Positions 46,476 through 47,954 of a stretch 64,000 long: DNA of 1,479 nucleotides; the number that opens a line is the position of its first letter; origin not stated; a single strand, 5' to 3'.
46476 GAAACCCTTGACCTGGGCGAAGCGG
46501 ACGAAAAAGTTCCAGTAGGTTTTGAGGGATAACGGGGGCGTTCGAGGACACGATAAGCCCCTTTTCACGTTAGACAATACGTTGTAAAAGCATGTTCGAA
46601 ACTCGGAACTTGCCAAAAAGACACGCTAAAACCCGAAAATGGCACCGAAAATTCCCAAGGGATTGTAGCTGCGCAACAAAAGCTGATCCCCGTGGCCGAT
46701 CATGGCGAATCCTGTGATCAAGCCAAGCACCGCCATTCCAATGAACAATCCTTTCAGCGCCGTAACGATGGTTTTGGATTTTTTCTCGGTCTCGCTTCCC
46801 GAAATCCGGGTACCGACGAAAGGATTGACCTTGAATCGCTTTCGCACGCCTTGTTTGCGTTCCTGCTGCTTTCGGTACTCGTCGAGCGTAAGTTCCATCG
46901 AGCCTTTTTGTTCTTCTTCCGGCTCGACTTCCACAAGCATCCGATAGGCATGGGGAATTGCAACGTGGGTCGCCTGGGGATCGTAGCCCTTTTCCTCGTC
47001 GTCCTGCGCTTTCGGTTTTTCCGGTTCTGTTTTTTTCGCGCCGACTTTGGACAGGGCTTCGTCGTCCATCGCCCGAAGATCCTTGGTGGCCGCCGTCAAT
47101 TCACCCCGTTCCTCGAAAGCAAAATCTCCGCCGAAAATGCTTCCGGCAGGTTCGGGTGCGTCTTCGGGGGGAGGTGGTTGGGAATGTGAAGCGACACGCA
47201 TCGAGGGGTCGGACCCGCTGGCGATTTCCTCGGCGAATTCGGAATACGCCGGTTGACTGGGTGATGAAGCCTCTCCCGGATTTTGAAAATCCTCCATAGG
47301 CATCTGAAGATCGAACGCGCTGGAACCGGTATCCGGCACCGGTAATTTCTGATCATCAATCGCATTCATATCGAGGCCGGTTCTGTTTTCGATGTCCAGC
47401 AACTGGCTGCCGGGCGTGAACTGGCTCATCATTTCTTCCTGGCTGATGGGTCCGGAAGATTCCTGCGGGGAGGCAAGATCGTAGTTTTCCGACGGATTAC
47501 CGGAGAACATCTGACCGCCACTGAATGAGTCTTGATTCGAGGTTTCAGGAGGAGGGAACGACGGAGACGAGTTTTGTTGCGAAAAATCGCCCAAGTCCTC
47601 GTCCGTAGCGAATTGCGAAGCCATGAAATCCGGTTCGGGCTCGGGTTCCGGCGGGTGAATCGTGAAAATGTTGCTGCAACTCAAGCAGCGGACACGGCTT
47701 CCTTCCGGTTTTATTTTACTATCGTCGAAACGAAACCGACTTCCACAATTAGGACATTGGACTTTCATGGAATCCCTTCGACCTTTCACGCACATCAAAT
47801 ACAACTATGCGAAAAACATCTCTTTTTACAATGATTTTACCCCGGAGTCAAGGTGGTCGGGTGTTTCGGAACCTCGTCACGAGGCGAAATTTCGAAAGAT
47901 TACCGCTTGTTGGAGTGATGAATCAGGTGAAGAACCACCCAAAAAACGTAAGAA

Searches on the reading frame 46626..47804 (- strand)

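Call 6: search_protein_families(library=pfam, proteins=[window:46626-47804:-])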
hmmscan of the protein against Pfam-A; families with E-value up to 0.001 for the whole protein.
window:46626-47804:- (392 aa): 2 families
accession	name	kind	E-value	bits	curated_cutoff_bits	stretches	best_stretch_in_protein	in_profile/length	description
PF13717.11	Zn_ribbon_4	-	2e-13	50.5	30.3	1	13-48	1-36/36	zinc-ribbon domain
PF13719.11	Zn_ribbon_5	-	2.9e-12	46.5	29.3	1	13-48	1-36/37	zinc-ribbon domain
